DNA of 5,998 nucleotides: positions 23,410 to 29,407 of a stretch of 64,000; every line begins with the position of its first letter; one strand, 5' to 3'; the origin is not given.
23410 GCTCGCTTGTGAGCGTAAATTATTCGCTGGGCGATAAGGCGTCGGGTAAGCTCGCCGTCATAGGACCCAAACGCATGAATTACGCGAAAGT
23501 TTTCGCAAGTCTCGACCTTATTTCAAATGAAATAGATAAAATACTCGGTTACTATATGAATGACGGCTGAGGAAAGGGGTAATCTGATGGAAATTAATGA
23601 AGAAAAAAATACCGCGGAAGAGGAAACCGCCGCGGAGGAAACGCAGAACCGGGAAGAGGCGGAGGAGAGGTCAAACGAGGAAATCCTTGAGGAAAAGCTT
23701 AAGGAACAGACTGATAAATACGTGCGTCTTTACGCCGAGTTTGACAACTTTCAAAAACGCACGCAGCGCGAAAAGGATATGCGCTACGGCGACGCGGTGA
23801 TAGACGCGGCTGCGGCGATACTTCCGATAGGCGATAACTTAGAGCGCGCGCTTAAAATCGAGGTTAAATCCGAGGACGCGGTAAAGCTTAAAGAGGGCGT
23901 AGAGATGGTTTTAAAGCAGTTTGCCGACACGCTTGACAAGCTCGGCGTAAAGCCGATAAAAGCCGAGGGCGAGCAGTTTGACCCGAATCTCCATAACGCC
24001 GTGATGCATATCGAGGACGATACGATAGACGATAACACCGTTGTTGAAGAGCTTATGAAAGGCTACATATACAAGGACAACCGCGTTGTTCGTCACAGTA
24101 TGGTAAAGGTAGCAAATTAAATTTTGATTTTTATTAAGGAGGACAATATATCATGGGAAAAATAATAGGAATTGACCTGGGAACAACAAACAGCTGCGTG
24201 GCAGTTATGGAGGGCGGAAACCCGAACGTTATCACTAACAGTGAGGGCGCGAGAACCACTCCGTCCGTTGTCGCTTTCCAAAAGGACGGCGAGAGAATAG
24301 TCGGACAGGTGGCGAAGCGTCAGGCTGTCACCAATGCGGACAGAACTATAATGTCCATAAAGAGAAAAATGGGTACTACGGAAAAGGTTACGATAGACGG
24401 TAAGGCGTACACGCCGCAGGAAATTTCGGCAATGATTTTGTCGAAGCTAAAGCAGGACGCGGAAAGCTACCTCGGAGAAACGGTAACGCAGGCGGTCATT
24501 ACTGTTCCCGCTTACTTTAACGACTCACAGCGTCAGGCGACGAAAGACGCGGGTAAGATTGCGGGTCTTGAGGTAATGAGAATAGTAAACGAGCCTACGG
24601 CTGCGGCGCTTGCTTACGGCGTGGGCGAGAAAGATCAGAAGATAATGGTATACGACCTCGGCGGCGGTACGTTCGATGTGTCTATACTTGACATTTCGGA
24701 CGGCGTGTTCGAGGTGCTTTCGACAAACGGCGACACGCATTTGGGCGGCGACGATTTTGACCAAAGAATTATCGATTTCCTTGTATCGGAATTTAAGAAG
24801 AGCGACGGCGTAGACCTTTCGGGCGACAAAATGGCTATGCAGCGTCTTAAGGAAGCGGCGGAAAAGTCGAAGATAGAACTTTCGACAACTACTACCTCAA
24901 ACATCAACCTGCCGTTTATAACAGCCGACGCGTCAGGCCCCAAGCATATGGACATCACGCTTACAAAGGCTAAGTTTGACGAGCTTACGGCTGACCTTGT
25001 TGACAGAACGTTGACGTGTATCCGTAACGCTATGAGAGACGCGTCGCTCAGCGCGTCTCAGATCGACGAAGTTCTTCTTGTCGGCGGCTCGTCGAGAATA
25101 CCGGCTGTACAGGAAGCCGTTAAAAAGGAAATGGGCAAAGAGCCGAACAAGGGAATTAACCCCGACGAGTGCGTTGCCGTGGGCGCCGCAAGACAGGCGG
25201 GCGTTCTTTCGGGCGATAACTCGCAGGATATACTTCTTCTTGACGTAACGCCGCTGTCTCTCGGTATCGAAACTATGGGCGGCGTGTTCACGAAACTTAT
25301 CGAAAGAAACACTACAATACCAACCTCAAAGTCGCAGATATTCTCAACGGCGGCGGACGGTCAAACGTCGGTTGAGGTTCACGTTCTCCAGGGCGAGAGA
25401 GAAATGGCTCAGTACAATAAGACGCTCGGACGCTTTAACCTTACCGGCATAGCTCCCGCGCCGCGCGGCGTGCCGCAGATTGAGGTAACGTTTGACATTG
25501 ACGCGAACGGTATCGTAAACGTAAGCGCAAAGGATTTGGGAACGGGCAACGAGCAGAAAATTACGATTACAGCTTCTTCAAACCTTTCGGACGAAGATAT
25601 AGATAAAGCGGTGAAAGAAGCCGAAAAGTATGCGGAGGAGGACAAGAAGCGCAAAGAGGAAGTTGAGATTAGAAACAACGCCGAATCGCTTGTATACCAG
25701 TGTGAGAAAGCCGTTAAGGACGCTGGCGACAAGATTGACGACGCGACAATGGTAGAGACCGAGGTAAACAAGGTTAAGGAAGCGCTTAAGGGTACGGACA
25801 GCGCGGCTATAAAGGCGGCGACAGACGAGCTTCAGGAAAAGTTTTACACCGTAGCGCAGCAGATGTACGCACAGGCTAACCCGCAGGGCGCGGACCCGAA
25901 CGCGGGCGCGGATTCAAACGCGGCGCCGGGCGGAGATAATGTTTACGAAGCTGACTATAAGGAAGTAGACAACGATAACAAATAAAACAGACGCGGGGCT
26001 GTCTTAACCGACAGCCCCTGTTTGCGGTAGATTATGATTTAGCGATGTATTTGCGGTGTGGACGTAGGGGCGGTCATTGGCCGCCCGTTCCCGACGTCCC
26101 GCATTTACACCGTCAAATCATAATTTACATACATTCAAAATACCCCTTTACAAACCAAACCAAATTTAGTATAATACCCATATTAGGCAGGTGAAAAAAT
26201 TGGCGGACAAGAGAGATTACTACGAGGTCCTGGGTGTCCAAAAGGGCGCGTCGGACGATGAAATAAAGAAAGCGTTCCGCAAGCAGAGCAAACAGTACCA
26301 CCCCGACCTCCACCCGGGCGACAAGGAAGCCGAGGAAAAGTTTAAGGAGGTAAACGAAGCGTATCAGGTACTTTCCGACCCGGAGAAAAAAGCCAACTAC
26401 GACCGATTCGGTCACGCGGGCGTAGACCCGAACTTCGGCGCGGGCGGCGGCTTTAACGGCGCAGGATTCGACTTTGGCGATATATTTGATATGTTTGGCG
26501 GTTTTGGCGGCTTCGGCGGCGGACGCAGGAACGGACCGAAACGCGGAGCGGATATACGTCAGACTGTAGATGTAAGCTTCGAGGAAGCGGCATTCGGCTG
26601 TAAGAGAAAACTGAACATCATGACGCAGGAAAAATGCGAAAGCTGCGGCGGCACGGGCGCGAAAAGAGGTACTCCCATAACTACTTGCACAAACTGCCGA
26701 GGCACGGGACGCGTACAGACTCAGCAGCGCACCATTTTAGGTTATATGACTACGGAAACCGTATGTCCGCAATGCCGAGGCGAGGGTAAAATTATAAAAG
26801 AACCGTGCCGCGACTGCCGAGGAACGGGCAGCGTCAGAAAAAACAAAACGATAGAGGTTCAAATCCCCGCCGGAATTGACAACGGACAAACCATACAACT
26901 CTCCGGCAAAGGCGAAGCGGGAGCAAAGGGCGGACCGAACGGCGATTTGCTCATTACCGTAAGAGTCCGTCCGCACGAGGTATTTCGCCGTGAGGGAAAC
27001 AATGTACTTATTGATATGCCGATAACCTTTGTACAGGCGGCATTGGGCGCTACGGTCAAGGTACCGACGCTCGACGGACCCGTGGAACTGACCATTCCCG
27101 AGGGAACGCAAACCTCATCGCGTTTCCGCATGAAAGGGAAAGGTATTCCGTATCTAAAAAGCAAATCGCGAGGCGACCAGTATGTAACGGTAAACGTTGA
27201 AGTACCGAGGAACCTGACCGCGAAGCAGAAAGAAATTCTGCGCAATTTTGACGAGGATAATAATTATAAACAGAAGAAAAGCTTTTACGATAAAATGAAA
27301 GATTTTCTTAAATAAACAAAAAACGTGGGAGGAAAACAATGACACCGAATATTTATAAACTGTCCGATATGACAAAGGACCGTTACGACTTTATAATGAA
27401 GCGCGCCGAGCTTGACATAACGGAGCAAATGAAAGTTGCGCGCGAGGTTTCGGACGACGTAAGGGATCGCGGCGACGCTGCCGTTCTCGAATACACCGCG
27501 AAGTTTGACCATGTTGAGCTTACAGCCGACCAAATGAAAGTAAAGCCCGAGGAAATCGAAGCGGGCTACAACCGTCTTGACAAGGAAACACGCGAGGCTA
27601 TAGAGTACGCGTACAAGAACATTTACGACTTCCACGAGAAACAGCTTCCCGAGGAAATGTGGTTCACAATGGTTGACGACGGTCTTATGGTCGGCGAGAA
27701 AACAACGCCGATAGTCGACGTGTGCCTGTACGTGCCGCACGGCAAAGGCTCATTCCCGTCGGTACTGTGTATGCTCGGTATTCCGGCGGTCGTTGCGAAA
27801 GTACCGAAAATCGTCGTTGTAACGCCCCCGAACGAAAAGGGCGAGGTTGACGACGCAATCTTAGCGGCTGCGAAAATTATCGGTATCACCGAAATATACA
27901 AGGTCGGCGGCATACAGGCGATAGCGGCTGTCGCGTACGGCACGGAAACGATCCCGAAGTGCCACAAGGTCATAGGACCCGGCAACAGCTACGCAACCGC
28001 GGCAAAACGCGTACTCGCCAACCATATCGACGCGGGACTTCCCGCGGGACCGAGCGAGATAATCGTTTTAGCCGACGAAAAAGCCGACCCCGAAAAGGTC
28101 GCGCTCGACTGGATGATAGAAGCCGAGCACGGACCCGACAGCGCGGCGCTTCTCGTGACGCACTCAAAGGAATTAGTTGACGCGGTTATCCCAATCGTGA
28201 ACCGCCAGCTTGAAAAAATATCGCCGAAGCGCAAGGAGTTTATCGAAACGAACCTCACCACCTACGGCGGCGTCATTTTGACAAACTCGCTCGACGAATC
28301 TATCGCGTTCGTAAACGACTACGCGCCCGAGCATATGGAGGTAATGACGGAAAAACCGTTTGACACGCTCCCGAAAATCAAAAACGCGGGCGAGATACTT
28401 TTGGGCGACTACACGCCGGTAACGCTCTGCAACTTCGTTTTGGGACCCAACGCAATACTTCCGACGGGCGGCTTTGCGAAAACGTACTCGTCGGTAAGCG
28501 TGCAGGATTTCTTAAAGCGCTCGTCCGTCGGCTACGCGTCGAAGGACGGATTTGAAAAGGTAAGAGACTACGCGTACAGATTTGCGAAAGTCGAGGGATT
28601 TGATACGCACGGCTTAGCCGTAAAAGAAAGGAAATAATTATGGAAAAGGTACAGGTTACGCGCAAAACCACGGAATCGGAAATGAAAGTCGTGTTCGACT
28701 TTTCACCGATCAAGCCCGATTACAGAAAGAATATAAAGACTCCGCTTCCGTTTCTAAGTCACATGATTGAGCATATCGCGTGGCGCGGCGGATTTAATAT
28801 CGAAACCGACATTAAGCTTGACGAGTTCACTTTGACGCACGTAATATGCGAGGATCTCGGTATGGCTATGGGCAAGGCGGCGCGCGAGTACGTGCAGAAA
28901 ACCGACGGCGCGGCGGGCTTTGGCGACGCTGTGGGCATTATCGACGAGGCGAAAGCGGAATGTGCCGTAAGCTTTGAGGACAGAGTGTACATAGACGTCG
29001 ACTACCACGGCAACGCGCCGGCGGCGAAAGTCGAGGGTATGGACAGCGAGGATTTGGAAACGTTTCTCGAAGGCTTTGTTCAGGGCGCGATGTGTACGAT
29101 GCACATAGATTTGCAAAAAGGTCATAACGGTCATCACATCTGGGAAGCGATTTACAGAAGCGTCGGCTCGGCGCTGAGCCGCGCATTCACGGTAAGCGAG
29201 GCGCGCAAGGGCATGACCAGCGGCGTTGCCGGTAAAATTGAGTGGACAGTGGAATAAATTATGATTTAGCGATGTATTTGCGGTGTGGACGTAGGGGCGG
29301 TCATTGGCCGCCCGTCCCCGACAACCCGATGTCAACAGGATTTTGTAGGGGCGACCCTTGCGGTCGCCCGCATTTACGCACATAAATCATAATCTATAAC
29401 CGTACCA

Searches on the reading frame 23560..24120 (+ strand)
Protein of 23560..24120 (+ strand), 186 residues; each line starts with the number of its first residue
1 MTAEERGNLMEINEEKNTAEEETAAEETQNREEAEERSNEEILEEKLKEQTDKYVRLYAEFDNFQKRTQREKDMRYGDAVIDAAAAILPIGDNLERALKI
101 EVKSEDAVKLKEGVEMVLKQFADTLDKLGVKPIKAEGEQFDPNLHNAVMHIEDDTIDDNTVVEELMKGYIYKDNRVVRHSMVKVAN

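Call 11: search_protein_families(library=pfam, proteins=[window:23560-24120:+], max_evalue=0.001)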
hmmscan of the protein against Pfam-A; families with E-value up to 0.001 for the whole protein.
window:23560-24120:+ (186 aa): 1 family
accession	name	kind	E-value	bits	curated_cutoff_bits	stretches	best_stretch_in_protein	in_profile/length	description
PF01025.24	GrpE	-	8.2e-45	152.9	25.8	1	24-185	6-164/165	GrpE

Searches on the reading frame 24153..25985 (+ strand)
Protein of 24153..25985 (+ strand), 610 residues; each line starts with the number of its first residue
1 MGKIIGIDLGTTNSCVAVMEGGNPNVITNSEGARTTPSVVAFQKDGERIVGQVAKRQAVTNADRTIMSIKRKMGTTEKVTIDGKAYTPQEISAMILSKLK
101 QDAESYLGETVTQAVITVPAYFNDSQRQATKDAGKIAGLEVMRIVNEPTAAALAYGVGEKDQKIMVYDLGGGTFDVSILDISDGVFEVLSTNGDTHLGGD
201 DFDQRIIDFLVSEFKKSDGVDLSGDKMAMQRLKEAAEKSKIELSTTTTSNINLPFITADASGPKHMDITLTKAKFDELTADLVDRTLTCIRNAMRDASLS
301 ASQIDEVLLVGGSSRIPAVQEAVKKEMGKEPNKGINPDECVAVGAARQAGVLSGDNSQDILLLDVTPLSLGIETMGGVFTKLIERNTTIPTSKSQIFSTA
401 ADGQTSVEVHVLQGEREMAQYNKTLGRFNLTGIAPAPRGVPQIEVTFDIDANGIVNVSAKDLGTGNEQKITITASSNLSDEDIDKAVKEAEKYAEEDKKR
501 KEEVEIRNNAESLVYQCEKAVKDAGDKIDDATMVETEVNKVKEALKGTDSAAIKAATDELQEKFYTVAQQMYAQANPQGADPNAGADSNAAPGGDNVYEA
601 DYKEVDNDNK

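Call 11: search_protein_families(library=pfam, proteins=[window:24153-25985:+], max_evalue=0.001)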
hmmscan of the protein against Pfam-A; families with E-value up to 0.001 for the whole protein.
window:24153-25985:+ (610 aa): 2 families
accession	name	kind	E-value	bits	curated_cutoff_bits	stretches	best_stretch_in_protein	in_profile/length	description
PF00012.26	HSP70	-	2.7e-250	832.1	20.6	2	78-572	100-598/599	Hsp70 protein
PF06723.19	MreB_Mbl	-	3.4e-20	72.6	27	1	4-347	3-317/327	MreB/Mbl protein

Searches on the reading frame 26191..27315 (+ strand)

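Call 11: search_protein_families(library=pfam, proteins=[window:26191-27315:+], max_evalue=0.001)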
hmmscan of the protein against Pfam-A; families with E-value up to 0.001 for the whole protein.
window:26191-27315:+ (374 aa): 3 families
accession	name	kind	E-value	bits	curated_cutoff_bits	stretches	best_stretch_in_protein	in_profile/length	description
PF01556.23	DnaJ_C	-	5.3e-56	189.3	26.6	1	122-339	1-152/152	DnaJ C terminal domain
PF00226.36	DnaJ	-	3.5e-29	101.1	27.8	1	9-71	1-63/63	DnaJ domain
PF00684.25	DnaJ_CXXCXGXG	-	2.7e-17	63.2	32.7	1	149-213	1-65/65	DnaJ central domain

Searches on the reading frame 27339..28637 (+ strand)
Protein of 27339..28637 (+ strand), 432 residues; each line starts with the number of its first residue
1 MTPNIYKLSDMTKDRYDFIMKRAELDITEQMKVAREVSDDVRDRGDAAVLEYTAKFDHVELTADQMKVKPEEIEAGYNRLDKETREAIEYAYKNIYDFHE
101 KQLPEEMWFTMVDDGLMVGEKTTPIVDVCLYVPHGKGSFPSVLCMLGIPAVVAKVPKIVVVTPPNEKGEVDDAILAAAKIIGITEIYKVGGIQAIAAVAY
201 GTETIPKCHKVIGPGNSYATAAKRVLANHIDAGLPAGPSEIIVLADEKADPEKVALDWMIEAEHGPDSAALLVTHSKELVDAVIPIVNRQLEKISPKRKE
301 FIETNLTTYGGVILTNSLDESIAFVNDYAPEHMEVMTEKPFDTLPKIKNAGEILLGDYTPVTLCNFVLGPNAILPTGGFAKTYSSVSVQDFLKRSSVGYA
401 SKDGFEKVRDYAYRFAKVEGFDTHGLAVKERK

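Call 11: search_protein_families(library=pfam, proteins=[window:27339-28637:+], max_evalue=0.001)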
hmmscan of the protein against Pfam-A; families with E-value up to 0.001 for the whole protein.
window:27339-28637:+ (432 aa): 1 family
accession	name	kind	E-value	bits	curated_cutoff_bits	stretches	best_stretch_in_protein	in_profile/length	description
PF00815.25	Histidinol_dh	-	1.9e-151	505.2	27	1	21-431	2-410/411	Histidinol dehydrogenase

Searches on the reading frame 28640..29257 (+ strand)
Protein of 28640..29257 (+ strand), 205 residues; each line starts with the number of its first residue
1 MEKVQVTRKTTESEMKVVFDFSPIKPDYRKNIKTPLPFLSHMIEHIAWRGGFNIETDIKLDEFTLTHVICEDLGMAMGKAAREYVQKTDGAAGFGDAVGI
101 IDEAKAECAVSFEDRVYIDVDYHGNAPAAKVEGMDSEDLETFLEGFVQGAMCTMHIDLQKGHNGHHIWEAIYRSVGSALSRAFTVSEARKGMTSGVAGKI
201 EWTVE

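Call 12: search_protein_families(library=pfam, proteins=[window:28640-29257:+], max_evalue=0.001)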
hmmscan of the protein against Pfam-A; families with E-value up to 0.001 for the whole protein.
window:28640-29257:+ (205 aa): 1 family
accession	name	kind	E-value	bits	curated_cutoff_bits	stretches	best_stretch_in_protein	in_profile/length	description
PF00475.24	IGPD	-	6.6e-36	124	27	1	34-179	1-144/144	Imidazoleglycerol-phosphate dehydratase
